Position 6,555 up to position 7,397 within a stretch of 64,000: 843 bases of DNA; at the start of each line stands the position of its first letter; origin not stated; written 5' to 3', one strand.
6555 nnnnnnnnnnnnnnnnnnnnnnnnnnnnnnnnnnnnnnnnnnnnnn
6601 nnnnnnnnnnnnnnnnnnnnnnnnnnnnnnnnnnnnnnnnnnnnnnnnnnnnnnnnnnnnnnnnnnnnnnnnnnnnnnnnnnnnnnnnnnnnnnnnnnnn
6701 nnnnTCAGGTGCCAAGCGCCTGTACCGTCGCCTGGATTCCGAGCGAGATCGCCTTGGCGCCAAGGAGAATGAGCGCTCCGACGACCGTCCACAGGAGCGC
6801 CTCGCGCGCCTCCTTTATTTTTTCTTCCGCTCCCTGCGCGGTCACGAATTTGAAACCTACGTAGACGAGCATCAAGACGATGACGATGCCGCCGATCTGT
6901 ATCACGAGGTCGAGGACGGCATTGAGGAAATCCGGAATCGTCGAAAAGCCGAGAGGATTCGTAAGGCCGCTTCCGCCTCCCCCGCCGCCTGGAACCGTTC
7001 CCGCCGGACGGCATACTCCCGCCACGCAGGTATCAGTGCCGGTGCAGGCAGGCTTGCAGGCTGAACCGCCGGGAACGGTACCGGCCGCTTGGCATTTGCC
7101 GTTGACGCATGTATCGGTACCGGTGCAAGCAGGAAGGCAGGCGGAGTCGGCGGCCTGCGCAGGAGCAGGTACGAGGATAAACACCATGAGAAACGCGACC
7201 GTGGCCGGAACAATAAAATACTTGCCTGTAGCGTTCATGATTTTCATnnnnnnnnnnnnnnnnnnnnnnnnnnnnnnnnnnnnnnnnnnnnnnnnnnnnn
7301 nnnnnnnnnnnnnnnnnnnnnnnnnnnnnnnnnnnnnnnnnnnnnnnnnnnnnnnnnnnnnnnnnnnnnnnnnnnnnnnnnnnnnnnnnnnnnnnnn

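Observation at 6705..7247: Pilin-like paralog carrying a tandem Cys-rich repeat domain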

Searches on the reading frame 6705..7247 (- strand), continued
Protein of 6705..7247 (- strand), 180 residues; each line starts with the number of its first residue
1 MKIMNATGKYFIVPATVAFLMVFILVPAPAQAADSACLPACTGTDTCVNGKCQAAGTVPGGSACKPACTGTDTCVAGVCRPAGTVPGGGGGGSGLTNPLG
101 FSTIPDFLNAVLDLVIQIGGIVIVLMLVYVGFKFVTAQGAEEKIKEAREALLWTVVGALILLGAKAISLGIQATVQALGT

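Call 32: find_encoding_contigs(protein=P0068, flank=10000, max_places=2)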
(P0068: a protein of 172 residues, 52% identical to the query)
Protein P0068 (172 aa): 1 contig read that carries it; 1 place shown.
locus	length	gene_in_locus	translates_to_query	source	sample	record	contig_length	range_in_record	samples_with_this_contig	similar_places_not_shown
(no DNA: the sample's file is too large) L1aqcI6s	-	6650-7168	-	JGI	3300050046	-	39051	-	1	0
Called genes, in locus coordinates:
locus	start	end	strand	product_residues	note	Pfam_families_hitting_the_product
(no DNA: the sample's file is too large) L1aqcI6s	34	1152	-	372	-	PF23459:S1_RRP5 (faint), PF00575:S1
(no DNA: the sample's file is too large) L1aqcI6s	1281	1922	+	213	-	PF13483:Lactamase_B_3, PF12706:Lactamase_B_2 (weak)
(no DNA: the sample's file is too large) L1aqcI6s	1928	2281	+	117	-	-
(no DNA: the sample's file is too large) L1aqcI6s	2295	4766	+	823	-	PF00521:DNA_topoisoIV, PF03989:DNA_gyraseA_C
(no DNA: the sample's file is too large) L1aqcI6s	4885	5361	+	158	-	PF01209:Ubie_methyltran, PF08241:Methyltransf_11, PF08242:Methyltransf_12, PF13489:Methyltransf_23 (weak), PF13649:Methyltransf_25, PF13847:Methyltransf_31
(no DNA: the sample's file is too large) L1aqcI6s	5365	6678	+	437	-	PF13416:SBP_bac_8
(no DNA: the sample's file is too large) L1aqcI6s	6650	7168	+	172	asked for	PF04956:TrbC (faint), PF18895:T4SS_pilin (weak)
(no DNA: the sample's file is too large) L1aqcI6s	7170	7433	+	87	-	PF18895:T4SS_pilin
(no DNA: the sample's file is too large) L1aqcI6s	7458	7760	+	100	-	PF18895:T4SS_pilin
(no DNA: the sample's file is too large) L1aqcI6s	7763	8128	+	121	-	PF18895:T4SS_pilin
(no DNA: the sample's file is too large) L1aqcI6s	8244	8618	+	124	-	PF18895:T4SS_pilin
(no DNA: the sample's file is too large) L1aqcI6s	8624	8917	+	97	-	PF18895:T4SS_pilin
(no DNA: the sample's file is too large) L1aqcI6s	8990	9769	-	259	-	-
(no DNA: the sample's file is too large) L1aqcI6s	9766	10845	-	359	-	PF01145:Band_7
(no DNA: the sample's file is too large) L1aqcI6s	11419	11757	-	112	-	PF02033:RBFA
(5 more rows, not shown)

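Call 33: find_encoding_contigs(protein=P0052, flank=10000, max_places=2)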
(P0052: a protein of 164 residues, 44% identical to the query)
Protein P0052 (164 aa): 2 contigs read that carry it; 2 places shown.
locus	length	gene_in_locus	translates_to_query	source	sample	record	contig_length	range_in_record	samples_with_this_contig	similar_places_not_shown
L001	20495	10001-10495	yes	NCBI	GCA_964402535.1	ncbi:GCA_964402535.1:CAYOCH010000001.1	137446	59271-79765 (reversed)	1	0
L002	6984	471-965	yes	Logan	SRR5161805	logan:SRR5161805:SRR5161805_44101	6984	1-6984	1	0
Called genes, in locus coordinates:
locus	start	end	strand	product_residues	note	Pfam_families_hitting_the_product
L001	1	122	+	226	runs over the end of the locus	PF01195:Pept_tRNA_hydro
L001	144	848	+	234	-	PF06414:Zeta_toxin, PF13671:AAA_33 (weak)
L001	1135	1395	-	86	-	-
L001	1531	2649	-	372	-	PF23459:S1_RRP5 (faint), PF00575:S1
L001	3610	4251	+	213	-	PF13483:Lactamase_B_3, PF12706:Lactamase_B_2 (weak)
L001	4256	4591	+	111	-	-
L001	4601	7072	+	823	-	PF00521:DNA_topoisoIV, PF03989:DNA_gyraseA_C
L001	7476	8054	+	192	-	PF20803:PaaX_M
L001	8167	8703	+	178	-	PF01135:PCMT (weak), PF13489:Methyltransf_23 (weak), PF01209:Ubie_methyltran, PF02475:TRM5-TYW2_MTfase (weak), PF13847:Methyltransf_31, PF13649:Methyltransf_25, PF08241:Methyltransf_11, PF08242:Methyltransf_12, +1 more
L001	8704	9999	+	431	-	-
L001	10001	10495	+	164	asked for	PF04956:TrbC (weak), PF18895:T4SS_pilin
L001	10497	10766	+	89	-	PF18895:T4SS_pilin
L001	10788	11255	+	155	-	PF18895:T4SS_pilin (weak)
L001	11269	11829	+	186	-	PF18895:T4SS_pilin (weak)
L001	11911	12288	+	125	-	PF18895:T4SS_pilin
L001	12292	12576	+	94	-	PF18895:T4SS_pilin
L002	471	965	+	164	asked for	PF04956:TrbC (weak), PF18895:T4SS_pilin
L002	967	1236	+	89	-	PF18895:T4SS_pilin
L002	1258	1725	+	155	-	PF18895:T4SS_pilin (weak)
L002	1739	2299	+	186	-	PF18895:T4SS_pilin (weak)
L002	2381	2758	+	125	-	PF18895:T4SS_pilin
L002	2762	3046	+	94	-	PF18895:T4SS_pilin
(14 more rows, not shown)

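Call 34: find_related_loci(query=A1, collection=genome_contigs, flank=10000)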
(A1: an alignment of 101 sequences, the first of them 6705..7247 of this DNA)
Query A1 (180 aa) in genome_contigs; peptide patterns used: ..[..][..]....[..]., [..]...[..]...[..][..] (x = any residue, [..] = any of these).
268 stretches matched a pattern; 219 encode a relative of the query (tblastn E <= 1e-3); the best 80 are kept; 80 distinct loci.
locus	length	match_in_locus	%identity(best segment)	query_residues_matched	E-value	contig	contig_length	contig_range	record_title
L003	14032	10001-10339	62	69-180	7e-35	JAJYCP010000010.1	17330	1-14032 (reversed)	MAG: bacterium isolate BP9.bin55 NODE_6187_length_17330_cov_2.851189, whole genome shotgun sequence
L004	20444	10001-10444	50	28-178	2e-34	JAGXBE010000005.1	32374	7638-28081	MAG: Patescibacteria group bacterium isolate REEB93 contig-150_1579, whole genome shotgun sequence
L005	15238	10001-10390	54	50-178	1e-33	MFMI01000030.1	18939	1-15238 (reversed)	MAG: Candidatus Kaiserbacteria bacterium RIFCSPLOWO2_02_FULL_54_13 rifcsplowo2_02_scaffold_8202, whole genome shotgun se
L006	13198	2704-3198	46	17-179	1e-32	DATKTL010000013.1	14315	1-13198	MAG TPA_asm: Candidatus Paceibacterota bacterium isolate SMAG_U14080 k141_1928981, whole genome shotgun sequence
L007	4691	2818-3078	71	95-180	8e-33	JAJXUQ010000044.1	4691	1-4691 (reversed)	MAG: bacterium isolate BP5.bin105 NODE_37470_length_4691_cov_1.192156, whole genome shotgun sequence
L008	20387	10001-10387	53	54-178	1e-32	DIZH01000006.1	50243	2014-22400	MAG TPA_asm: Patescibacteria group bacterium UBA6033 UBA6033_contig_686, whole genome shotgun sequence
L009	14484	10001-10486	47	19-178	2e-32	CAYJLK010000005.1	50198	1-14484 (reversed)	MAG TPA_asm: uncultured Candidatus Saccharibacteria bacterium isolate ERP124720_co1_118 genome assembly, contig: NODE_97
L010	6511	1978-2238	70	95-180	2e-32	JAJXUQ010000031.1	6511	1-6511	MAG: bacterium isolate BP5.bin105 NODE_22829_length_6511_cov_2.092419, whole genome shotgun sequence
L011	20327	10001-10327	61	77-178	3e-32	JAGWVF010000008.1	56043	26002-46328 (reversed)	MAG: Patescibacteria group bacterium isolate REEB413 contig-150_423, whole genome shotgun sequence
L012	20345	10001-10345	56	62-180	5e-32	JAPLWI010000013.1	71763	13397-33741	MAG: Candidatus Kaiserbacteria bacterium isolate LacPavin_0920_WC90_MAG_48_13 LacPavin_0920_WC90_scaffold_295519, whole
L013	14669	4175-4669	46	9-179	3e-32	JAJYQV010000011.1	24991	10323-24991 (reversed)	MAG: bacterium isolate DS4.bin61 NODE_2069_length_24991_cov_4.420849, whole genome shotgun sequence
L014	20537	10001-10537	40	7-179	8e-32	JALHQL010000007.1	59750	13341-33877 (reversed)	MAG: Candidatus Paceibacterota bacterium isolate bin.85 c_000000002699, whole genome shotgun sequence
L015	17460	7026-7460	52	33-180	8e-32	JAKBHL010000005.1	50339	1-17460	MAG: bacterium isolate DBS1-3.bin101 NODE_1049_length_50339_cov_2.99177, whole genome shotgun sequence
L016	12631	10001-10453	49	16-179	6e-32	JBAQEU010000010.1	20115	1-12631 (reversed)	MAG: Minisyncoccia bacterium isolate MFD12003_ilm_asm_bin73 k127_26602, whole genome shotgun sequence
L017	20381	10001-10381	54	51-180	6e-32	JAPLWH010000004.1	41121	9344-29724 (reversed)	MAG: Candidatus Kaiserbacteria bacterium isolate LacPavin_0818_WC50_MAG_53_14 LacPavin_0818_WC50_scaffold_1136390, whole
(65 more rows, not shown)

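Call 52: search_protein_families(library=ncbifam, proteins=[window:6705-7247:-], max_evalue=0.01)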
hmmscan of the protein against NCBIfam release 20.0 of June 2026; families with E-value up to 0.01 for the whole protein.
window:6705-7247:- (180 aa): 1 family
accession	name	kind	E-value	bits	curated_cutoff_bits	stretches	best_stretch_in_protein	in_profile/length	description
NF045849.1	ICE_MMCAP2_0565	equivalog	2.1e-05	24.1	40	1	103-171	8-76/80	Mbov_0395 family pilin-like conjugal transfer protein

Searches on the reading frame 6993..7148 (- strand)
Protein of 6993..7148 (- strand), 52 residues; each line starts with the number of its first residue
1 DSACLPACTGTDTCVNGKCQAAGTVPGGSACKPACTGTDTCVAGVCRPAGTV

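Call 24: search_protein_representatives(protein=window:6993-7148:-)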
Query: 52 residues. Proteins with E-value up to 0.001 (for the whole library): 14; up to 1e-10: 4; up to 1e-30: 0. The best 14 are listed.
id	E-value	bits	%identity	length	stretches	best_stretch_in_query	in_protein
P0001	5.0e-24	98.9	100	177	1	1-52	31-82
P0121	1.9e-18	81.5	48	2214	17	3-49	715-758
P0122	2.5e-14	68.6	39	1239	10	1-47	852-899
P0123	1.5e-13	66.2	42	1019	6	2-33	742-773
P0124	3.2e-10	55.8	38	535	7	2-41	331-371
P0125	1.3e-09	53.9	36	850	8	3-39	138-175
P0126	1.3e-08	50.8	46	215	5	3-47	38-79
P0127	6.4e-08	48.6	36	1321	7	2-50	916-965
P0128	4.6e-06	42.8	37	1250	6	1-31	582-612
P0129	8.5e-06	41.9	34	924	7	2-40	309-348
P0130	8.8e-05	38.7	37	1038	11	2-44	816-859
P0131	1.2e-04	38.3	45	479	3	4-43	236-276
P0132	1.7e-04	37.8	34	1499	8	2-30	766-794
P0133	3.1e-04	37.0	44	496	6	4-49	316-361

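Call 26: search_protein_families(library=pfam, proteins=[P0121, P0126, P0133], max_evalue=0.1)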
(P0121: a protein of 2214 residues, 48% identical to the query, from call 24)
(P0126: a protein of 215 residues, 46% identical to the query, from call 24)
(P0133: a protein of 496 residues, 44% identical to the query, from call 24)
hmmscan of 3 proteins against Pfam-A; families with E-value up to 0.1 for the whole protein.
P0121 (2214 aa): 0 families

P0126 (215 aa): 1 family
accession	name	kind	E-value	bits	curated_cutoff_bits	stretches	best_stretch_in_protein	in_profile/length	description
PF09132.16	BmKX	-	3.3e-09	37.1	24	4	50-70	2-22/30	BmKX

P0133 (496 aa): 1 family
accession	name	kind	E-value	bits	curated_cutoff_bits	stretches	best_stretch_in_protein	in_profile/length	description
PF04885.19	Stig1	-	0.06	14.3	24.1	2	151-223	8-82/85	Stigma-specific STIG1-like protein family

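Call 38: list_cluster_members(proteins=[P0121, P0126, P0133])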
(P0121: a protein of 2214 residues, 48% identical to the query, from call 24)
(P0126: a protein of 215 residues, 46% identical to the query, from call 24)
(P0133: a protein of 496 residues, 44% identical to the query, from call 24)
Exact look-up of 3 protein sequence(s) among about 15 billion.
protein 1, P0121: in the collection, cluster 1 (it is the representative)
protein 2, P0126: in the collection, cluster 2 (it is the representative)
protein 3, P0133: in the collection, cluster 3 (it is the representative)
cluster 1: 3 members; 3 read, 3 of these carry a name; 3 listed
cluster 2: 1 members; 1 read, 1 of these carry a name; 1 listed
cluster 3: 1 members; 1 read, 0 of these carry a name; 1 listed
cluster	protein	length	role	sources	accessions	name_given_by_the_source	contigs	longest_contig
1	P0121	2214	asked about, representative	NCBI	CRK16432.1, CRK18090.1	hypothetical protein BN1723_011492, partial [Verticillium longisporum]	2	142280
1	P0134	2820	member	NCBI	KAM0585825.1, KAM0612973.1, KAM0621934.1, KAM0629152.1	hypothetical protein ACHAQF_006020 [Verticillium nonalfalfae]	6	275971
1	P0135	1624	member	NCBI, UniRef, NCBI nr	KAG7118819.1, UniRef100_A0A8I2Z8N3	hypothetical protein HYQ45_015499 [Verticillium longisporum] | EGF-like domain-containing protein n=1 Tax=Verticillium longisporum TaxID=100787 ...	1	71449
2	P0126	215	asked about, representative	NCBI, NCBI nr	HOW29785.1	MAG TPA: hypothetical protein PK685_03915, partial [archaeon] | hypothetical protein [archaeon]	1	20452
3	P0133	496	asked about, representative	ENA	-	-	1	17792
